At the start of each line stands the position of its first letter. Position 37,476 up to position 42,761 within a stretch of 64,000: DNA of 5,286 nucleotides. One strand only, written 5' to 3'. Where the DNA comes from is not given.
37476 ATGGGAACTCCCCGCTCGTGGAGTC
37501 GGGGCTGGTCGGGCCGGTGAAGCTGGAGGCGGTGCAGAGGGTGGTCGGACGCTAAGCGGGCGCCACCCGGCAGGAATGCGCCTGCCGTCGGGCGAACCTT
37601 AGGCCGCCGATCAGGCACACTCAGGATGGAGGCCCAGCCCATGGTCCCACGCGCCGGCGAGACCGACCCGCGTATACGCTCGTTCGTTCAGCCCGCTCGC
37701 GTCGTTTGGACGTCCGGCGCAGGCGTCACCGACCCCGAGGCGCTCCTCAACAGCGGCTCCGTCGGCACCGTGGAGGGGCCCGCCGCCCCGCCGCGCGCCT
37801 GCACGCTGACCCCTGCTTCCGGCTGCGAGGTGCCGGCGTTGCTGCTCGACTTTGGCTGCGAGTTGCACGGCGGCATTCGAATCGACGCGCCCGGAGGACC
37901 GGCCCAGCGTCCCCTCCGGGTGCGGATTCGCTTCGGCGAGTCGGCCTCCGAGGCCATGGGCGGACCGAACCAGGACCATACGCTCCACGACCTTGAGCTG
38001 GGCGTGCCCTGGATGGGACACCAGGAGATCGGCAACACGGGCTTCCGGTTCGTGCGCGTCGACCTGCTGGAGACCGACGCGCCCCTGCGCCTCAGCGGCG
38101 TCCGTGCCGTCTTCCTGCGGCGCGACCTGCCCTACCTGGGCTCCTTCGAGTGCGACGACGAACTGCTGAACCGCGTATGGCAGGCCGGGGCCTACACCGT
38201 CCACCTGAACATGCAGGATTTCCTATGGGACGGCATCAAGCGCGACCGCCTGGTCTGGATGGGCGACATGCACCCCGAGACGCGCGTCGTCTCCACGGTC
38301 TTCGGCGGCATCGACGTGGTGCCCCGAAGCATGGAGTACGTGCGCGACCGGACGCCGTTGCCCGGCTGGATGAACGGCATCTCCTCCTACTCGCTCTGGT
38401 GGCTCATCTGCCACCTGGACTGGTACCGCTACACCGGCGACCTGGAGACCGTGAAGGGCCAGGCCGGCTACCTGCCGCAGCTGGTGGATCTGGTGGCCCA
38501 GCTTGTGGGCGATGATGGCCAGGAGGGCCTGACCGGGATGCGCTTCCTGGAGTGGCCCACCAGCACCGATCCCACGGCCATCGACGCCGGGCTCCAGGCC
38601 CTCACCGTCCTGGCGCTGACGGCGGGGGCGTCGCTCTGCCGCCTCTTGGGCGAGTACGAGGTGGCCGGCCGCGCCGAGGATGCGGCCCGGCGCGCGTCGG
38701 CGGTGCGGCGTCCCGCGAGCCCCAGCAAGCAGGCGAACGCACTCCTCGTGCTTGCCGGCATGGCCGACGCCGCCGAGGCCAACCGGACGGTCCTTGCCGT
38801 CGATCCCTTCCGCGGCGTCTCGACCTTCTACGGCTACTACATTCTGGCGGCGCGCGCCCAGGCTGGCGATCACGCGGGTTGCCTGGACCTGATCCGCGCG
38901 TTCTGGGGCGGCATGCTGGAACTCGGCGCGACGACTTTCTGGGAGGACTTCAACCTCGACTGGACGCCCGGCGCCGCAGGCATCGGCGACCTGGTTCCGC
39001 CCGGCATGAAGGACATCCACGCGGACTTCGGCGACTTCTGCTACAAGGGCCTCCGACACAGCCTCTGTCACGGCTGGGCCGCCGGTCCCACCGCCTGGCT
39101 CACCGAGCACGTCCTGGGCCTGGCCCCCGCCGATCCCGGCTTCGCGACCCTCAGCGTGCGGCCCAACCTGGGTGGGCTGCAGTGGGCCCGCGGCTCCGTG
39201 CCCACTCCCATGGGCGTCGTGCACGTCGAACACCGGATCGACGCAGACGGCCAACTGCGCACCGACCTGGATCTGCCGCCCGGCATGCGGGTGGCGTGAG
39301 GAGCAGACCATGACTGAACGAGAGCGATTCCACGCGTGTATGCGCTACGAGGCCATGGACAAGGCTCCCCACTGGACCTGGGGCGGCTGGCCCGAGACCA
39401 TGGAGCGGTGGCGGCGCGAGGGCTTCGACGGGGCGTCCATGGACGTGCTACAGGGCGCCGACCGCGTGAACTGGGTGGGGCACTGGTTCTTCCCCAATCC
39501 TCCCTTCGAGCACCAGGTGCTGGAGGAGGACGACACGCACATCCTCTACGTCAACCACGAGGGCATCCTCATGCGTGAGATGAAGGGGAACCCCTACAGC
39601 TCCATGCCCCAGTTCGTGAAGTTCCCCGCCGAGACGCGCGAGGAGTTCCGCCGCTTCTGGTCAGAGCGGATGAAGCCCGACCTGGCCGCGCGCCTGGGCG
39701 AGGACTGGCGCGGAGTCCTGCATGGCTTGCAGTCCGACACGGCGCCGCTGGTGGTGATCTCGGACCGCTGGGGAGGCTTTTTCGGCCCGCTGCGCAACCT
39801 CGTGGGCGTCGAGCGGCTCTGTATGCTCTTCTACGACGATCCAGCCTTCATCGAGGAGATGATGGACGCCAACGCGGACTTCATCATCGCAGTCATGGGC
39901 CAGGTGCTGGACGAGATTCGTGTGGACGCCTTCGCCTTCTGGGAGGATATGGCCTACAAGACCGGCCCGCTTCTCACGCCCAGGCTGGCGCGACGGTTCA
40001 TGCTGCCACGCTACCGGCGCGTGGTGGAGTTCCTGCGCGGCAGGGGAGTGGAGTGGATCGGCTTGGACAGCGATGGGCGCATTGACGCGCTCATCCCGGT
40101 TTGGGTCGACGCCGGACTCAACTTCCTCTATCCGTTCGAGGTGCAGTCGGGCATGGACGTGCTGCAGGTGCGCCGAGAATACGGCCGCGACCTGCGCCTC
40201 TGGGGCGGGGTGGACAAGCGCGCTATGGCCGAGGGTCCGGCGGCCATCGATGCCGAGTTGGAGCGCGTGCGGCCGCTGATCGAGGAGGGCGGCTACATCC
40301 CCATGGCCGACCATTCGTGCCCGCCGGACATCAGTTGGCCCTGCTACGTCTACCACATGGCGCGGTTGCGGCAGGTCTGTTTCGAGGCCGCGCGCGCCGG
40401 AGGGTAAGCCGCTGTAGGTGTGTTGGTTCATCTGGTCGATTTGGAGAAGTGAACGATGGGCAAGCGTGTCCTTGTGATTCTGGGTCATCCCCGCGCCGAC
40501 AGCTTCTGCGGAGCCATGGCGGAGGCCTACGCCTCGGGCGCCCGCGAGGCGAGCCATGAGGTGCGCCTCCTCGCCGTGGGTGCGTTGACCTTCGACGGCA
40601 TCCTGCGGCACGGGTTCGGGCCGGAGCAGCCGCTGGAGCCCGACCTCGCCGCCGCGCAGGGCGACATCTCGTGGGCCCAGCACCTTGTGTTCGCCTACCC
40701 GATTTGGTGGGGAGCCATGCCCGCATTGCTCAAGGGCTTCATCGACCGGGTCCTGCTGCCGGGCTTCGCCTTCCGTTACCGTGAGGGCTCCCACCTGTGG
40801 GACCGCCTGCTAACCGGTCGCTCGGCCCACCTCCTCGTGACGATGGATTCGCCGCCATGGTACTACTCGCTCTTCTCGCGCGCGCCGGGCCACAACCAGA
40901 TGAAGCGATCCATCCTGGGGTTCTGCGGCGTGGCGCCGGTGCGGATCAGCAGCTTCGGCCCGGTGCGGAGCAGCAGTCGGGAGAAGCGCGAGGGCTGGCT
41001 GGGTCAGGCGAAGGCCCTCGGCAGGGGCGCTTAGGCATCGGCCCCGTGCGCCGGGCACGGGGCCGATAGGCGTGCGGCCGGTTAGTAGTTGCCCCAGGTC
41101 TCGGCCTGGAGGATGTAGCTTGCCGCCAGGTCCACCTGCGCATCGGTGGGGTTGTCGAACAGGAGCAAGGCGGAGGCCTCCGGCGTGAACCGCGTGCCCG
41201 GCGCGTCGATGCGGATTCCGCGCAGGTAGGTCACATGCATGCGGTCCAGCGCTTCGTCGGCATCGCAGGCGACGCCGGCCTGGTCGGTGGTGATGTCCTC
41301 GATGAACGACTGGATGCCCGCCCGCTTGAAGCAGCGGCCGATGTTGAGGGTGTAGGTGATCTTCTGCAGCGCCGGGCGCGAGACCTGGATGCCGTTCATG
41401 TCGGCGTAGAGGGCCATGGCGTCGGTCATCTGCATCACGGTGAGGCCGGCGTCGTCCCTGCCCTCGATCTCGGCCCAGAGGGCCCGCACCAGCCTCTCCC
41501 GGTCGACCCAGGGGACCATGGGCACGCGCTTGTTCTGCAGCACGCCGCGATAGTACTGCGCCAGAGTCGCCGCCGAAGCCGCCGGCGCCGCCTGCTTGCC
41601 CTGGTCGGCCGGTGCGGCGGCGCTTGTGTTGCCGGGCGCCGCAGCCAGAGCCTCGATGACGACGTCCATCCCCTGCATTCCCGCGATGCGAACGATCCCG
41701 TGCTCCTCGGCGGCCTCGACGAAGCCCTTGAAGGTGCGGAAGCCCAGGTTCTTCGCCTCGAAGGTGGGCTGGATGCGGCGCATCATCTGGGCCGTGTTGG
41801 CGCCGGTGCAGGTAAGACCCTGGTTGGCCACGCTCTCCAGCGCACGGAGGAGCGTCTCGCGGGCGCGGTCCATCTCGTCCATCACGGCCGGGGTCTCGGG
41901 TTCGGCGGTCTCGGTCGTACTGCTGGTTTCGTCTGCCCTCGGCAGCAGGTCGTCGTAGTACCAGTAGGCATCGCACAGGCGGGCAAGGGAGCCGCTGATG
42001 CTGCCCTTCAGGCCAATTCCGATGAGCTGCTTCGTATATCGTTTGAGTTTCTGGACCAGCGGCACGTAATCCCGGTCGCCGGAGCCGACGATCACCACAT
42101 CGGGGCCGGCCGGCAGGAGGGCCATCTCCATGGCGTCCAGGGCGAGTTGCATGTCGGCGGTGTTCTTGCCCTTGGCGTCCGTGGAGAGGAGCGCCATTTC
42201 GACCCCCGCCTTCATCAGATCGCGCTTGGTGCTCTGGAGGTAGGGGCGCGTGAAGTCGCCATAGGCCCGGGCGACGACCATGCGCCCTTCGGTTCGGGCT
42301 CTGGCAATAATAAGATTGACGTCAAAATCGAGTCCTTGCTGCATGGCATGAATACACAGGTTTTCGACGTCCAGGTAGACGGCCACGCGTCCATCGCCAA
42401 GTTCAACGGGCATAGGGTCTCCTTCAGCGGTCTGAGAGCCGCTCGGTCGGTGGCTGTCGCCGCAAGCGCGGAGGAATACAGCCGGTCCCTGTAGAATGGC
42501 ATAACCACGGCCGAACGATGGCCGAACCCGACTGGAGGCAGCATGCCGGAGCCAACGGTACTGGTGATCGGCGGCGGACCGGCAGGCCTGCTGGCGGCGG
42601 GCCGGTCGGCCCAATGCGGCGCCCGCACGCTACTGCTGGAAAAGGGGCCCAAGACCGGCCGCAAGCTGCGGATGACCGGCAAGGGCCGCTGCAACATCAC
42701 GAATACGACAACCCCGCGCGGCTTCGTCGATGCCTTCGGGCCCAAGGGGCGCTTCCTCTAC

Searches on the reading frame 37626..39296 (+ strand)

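Call 61: search_protein_families(library=pfam, proteins=[window:37626-39296:+], max_evalue=0.00001)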
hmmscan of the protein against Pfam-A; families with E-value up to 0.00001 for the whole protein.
window:37626-39296:+ (557 aa): 2 families
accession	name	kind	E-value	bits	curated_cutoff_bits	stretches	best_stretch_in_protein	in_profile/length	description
PF17389.8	Bac_rhamnosid6H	-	9.4e-16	58.4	24.5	1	171-350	3-188/339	Bacterial alpha-L-rhamnosidase 6 hairpin glycosidase domain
PF17390.7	Bac_rhamnosid_C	-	2e-09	37.6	22.1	1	498-555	1-58/78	Bacterial alpha-L-rhamnosidase C-terminal domain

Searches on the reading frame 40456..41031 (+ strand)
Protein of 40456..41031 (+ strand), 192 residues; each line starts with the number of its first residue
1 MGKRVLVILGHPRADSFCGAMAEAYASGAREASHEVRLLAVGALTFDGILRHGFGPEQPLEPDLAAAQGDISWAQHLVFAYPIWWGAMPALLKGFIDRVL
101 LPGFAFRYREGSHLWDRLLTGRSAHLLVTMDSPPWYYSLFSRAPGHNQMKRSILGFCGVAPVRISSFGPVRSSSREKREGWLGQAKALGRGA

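Call 61: search_protein_families(library=pfam, proteins=[window:40456-41031:+], max_evalue=0.00001)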
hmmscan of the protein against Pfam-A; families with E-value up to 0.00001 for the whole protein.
window:40456-41031:+ (192 aa): 2 families
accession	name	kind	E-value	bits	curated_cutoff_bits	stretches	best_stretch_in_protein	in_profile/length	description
PF02525.22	Flavodoxin_2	-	5.8e-37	127.8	27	1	3-175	1-183/198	Flavodoxin-like fold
PF03358.20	FMN_red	-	1.4e-15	57.6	24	1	4-100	2-97/152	NADPH-dependent FMN reductase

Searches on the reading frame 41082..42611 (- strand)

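Call 61: search_protein_families(library=pfam, proteins=[window:41082-42611:-], max_evalue=0.00001)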
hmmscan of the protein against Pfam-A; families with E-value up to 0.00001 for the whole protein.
window:41082-42611:- (509 aa): 1 family
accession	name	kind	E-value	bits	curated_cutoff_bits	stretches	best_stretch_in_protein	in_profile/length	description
PF01936.24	NYN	-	6e-26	92.1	24.2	1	75-217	1-142/145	NYN domain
